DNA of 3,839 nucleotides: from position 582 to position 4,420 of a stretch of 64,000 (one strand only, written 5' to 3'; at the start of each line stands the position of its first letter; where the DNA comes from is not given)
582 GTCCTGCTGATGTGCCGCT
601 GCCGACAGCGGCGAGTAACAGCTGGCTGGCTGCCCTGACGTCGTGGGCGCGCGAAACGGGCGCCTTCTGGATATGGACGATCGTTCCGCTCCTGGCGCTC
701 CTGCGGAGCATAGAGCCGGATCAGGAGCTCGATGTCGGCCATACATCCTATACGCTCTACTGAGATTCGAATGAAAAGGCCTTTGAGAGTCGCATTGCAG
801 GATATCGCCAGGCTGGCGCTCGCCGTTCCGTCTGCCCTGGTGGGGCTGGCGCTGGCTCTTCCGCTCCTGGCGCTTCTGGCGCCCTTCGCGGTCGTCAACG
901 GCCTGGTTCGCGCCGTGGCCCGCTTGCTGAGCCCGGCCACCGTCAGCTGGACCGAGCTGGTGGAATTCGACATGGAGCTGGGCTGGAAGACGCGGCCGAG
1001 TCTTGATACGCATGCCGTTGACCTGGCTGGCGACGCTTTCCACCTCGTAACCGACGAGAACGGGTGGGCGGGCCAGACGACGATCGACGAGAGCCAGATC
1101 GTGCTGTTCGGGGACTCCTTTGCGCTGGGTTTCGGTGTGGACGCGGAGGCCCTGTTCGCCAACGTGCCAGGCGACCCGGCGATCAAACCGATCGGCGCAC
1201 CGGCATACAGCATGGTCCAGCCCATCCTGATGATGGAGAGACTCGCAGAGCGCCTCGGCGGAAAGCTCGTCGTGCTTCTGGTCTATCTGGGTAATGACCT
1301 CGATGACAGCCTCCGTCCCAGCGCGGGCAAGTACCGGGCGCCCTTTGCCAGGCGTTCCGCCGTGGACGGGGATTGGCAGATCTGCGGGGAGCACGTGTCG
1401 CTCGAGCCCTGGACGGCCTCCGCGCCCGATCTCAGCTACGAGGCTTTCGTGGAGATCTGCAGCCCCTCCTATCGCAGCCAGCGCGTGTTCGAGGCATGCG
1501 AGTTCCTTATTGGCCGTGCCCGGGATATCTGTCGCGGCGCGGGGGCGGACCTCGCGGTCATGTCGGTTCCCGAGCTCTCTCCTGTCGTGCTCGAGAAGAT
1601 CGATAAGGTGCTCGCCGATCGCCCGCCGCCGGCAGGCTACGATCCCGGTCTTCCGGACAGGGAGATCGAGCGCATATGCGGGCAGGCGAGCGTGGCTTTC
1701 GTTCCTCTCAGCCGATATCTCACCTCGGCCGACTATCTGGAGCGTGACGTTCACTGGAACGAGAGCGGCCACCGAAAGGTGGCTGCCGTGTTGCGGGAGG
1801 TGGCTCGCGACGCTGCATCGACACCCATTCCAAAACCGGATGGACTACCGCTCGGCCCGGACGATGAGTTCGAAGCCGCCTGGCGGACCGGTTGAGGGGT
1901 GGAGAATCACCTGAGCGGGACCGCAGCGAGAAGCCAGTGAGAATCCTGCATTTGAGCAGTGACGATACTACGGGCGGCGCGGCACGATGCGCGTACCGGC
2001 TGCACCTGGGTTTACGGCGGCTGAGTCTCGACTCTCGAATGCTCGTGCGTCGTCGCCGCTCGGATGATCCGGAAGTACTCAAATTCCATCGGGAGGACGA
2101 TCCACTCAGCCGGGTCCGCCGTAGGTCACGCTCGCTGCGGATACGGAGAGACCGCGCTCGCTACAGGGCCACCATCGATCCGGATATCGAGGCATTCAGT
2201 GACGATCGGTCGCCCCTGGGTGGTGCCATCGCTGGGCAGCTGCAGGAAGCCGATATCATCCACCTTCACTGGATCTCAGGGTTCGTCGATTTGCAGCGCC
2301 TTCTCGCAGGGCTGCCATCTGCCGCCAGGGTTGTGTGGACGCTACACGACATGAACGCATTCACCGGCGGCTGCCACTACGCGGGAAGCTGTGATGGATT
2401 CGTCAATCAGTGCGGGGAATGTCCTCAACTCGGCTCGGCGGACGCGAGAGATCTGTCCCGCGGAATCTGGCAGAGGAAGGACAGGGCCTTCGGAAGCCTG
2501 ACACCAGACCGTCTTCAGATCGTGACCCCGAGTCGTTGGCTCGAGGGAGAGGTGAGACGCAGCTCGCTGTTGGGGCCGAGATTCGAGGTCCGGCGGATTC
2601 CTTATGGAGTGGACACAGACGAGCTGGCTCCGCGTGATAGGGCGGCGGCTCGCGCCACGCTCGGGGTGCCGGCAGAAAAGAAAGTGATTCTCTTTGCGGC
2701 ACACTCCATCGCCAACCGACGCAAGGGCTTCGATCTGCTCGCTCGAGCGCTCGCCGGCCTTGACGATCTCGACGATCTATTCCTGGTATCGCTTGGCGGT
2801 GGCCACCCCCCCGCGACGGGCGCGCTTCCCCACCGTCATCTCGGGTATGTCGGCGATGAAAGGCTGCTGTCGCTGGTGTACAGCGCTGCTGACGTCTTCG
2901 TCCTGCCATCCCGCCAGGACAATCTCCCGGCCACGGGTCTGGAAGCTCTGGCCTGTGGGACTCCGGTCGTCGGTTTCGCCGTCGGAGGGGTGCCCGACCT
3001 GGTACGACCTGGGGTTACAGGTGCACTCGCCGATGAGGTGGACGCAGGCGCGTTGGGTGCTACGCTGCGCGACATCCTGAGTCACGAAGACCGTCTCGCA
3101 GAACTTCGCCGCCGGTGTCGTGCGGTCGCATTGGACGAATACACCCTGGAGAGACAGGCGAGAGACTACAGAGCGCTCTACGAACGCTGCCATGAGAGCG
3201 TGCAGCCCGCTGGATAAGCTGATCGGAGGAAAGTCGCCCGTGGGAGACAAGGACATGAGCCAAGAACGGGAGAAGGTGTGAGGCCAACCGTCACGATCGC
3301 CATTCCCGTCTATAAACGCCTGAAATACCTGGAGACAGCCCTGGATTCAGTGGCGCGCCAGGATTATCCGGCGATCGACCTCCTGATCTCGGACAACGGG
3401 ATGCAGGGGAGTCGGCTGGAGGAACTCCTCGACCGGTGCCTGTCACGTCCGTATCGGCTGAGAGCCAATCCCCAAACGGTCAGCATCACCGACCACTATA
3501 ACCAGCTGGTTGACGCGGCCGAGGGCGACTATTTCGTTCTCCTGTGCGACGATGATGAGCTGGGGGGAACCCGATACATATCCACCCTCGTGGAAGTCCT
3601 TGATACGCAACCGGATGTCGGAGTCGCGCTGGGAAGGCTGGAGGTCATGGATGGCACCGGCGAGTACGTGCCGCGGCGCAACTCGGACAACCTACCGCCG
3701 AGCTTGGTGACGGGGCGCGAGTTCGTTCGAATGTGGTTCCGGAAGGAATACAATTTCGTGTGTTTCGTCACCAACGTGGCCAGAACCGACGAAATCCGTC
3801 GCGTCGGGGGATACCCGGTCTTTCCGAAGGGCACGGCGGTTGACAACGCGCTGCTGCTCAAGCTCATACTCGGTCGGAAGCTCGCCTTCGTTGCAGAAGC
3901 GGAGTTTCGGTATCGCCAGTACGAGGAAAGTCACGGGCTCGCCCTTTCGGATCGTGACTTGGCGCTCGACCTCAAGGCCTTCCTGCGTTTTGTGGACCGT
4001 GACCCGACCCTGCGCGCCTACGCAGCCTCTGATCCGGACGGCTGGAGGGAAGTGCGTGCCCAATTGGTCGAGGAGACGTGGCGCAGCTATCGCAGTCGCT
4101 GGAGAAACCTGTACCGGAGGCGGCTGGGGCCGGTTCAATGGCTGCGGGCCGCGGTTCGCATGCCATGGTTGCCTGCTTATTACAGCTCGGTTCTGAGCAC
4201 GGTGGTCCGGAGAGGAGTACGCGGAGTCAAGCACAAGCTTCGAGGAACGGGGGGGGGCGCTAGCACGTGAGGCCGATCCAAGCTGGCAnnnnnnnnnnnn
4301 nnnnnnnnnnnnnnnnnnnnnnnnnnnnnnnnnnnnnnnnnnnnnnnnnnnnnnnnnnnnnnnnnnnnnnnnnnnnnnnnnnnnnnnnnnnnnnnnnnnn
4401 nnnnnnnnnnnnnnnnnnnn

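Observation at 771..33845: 33-kb Wzy-dependent EPS locus whose tailoring genes predict an unusual anionic, amidated and sulfated polymer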

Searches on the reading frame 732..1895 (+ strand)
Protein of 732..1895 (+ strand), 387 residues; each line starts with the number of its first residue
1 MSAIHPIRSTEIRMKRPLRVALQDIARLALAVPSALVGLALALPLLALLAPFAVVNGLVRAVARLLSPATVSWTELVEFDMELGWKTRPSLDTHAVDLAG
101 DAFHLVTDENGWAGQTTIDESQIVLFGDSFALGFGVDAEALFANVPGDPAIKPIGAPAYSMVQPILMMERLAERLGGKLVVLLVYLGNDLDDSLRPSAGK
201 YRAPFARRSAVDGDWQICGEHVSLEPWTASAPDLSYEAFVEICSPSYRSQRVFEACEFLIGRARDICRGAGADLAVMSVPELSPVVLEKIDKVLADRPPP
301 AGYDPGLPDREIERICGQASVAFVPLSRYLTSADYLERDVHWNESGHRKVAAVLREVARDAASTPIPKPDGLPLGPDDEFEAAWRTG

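Call 3: search_protein_families(library=pfam, proteins=[window:732-1895:+], max_evalue=0.01)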
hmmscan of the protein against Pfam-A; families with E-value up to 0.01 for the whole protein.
window:732-1895:+ (387 aa): 0 families

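Call 6: search_protein_families(library=ncbifam, proteins=[window:732-1895:+], max_evalue=0.001)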
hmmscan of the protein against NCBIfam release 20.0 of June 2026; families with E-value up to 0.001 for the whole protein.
window:732-1895:+ (387 aa): 0 families

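Call 19: find_encoding_contigs(protein=window:732-1895:+, flank=10000, max_places=6)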
Protein window:732-1895:+ (387 aa): no gene with exactly this product is on record in the collection.

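Call 33: find_encoding_contigs(protein=window:771-1895:+, flank=10000, max_places=6)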
Protein window:771-1895:+ (374 aa): no gene with exactly this product is on record in the collection.

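Call 47: search_solved_structures(query=window:732-1895:+, max_evalue=10, show_alignments=2)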
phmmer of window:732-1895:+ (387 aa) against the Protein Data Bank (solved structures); distinct sequences matched with E-value up to 10: 1.
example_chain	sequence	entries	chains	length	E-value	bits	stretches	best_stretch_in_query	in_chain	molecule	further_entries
2o20_A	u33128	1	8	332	0.23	13.7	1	169-221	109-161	Catabolite control protein A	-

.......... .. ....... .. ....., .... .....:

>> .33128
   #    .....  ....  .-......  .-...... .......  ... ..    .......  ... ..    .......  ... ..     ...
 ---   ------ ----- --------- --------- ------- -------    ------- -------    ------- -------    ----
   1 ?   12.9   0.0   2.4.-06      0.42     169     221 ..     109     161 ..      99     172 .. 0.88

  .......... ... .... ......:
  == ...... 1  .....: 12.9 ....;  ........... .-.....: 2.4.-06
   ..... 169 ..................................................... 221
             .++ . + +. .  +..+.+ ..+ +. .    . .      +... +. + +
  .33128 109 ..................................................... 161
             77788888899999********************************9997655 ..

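Call 75: search_protein_families(library=pfam, proteins=[window:732-1895:+], max_evalue=10)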
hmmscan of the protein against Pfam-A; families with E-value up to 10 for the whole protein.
window:732-1895:+ (387 aa): 2 families
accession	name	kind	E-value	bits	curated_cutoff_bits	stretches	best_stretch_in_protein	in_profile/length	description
PF16822.11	ALGX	-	0.06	13.4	26.5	1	268-361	40-133/268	SGNH hydrolase-like domain, acetyltransferase AlgX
PF13472.12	Lipase_GDSL_2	-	0.11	13.4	32.9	1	310-348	133-177/178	GDSL-like Lipase/Acylhydrolase family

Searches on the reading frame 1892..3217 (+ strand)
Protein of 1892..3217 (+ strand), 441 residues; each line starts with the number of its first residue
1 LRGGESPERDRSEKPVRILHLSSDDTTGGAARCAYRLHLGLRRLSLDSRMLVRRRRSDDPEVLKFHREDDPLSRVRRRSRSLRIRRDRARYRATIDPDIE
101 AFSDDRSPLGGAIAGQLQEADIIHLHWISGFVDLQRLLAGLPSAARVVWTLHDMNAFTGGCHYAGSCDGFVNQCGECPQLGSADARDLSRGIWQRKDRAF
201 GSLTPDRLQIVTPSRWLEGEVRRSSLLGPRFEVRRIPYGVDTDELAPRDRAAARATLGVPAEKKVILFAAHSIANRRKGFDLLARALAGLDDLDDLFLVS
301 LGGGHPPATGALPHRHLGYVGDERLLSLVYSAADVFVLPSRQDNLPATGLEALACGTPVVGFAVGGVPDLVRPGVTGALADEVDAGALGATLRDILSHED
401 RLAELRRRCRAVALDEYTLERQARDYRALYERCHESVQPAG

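Call 3: search_protein_families(library=pfam, proteins=[window:1892-3217:+], max_evalue=0.01)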
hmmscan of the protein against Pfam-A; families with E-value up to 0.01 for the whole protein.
window:1892-3217:+ (441 aa): 5 families
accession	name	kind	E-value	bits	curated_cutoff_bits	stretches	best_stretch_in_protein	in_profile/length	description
PF00534.26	Glycos_transf_1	-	9.4e-22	77.8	26.4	1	250-410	2-166/172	Glycosyl transferases group 1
PF13692.12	Glyco_trans_1_4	-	5.6e-21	75.7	27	1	264-397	2-141/142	Glycosyl transferases group 1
PF13439.12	Glyco_transf_4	-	1.1e-06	29.2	28.5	1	28-244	2-170/170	Glycosyltransferase Family 4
PF13524.12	Glyco_trans_1_2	-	1.6e-06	28.5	25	1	313-426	28-142/144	Glycosyl transferase-like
PF20706.3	GT4-conflict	-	1.1e-05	25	26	1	319-382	268-331/385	Family 4 Glycosyltransferase in conflict systems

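Call 6: search_protein_families(library=ncbifam, proteins=[window:1892-3217:+], max_evalue=0.001)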
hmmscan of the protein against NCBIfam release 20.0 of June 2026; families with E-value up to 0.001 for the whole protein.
window:1892-3217:+ (441 aa): 30 families (the best 25 are shown)
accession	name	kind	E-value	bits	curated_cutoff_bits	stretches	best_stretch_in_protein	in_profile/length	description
TIGR03449.1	mycothiol_MshA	equivalog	1.1e-20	73.9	462.5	1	233-432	190-402/406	D-inositol-3-phosphate glycosyltransferase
TIGR03088.1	stp2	hypoth_equivalog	2.7e-20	72.8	409.05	1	232-432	161-372/374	TIGR03088 family PEP-CTERM/XrtA system glycosyltransferase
NF041876.1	EPS_EpsE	equivalog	1.9e-19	70.2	400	1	329-424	292-387/389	exopolysaccharide biosynthesis GT4 family glycosyltransferase EpsE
TIGR03999.1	thiol_BshA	equivalog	4.1e-19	68.8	273.7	1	230-433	166-373/375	N-acetyl-alpha-D-glucosaminyl L-malate synthase BshA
NF047684.1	TeichurnBiosyTuaC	equivalog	1.8e-15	56.8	550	1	233-433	187-389/391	teichuronic acid biosynthesis protein TuaC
NF053787.1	GlcN_PG_synth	equivalog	1.3e-14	53.9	480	1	210-431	147-357/361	N-acetylglucosaminyl phosphatidylglycerol synthase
TIGR02149.1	glgA_Coryne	subfamily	1e-12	47.9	302.4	1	327-385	278-338/391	glycogen synthase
TIGR02095.1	glgA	subfamily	2.4e-12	46.3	328.45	1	248-432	277-476/477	glycogen/starch synthase, ADP-glucose type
TIGR04015.1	WcaC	equivalog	3.3e-12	46.3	784.85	1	144-361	126-335/405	colanic acid biosynthesis glycosyltransferase WcaC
NF038295.1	EPS_HpsP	equivalog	1.8e-10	40.4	550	1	318-431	274-385/388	hormogonium polysaccharide biosynthesis glycosyltransferase HpsP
TIGR04063.1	stp3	hypoth_equivalog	3.6e-10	39.3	442.05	1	235-433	184-395/397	TIGR04063 family PEP-CTERM/XrtA system glycosyltransferase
NF012028.0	PRK15484.1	subfamily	1.9e-09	37.1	618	1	327-426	271-371/380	lipopolysaccharide N-acetylglucosaminyltransferase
NF038229.1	Glyco4_Geo_Pelo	equivalog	4.5e-09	35.8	400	1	315-432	221-335/338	GPMC system family 4 glycosyltransferase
TIGR04047.1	MSMEG_0565_glyc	hypoth_equivalog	6.3e-09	35.4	259.85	1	317-431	262-372/373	MSMEG_0565 family glycosyltransferase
NF001899.0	PRK00654.1-2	equivalog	7.2e-08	31.2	459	1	242-433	268-475/478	glycogen synthase GlgA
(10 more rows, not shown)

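Call 17: find_encoding_contigs(protein=window:1892-3217:+, flank=10000, max_places=6)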
Protein window:1892-3217:+ (441 aa): no gene with exactly this product is on record in the collection.

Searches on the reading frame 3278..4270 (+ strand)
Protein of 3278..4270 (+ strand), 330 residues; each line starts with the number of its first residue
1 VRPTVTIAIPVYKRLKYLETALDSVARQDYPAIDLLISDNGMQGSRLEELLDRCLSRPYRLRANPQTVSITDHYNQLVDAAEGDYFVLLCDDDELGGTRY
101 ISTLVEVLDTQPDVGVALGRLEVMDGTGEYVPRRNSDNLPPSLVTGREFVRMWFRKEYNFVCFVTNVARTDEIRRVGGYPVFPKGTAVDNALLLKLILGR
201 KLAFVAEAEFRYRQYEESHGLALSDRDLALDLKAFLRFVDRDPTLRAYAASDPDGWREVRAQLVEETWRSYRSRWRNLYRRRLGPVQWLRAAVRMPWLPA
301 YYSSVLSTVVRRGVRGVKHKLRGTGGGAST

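Call 3: search_protein_families(library=pfam, proteins=[window:3278-4270:+], max_evalue=0.01)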
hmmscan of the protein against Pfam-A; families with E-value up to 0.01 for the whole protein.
window:3278-4270:+ (330 aa): 2 families
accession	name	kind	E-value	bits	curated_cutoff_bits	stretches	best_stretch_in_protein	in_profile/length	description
PF00535.33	Glycos_transf_2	-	1.8e-14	54.5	23.3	1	6-148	1-132/168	Glycosyl transferase family 2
PF13641.12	Glyco_tranf_2_3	-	4.8e-05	23.9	27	1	3-124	1-126/230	Glycosyltransferase like family 2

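Call 6: search_protein_families(library=ncbifam, proteins=[window:3278-4270:+], max_evalue=0.001)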
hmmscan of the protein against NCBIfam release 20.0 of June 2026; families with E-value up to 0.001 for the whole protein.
window:3278-4270:+ (330 aa): 10 families
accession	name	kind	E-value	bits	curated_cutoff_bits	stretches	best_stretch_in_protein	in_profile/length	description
NF038299.1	EPS_HpsN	equivalog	4.5e-09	35.7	425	1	3-141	1-139/317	hormogonium polysaccharide biosynthesis glycosyltransferase HpsN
TIGR04440.1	glyco_TIGR04440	domain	6.2e-09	35.9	70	1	5-131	2-129/215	TIGR00180 family glycosyltransferase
NF050050.1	ProtGlycPglI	equivalog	2.1e-08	33.9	500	1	3-106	2-106/306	GalNAc(5)-diNAcBac-PP-undecaprenol beta-1,3-glucosyltransferase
NF041875.1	EPS_EpsD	equivalog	2.8e-06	26.9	370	1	6-132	2-126/325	exopolysaccharide biosynthesis glycosyltransferase EpsD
NF007482.0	PRK10073.1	equivalog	0.00014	21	423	1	3-154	6-157/334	glycosyltransferase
TIGR04017.1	WcaA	equivalog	0.0002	21.1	495.75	1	2-99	4-102/279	colanic acid biosynthesis glycosyltransferase WcaA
NF007453.0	PRK10018.1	equivalog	0.00022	21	382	1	2-100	5-104/280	colanic acid biosynthesis glycosyltransferase WcaA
NF053739.1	GlytfEpsEBac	equivalog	0.00029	19.9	450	1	3-133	1-132/265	glycosyltransferase EpsE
TIGR03937.1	PgaC_IcaA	equivalog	0.00069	18.7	422.3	1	3-119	45-161/407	poly-beta-1,6-N-acetyl-D-glucosamine synthase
NF041394.1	GtaseAglG_Halo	equivalog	0.00072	18.9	440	1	5-117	5-116/304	glucosyl-dolichyl phosphate glucuronosyltransferase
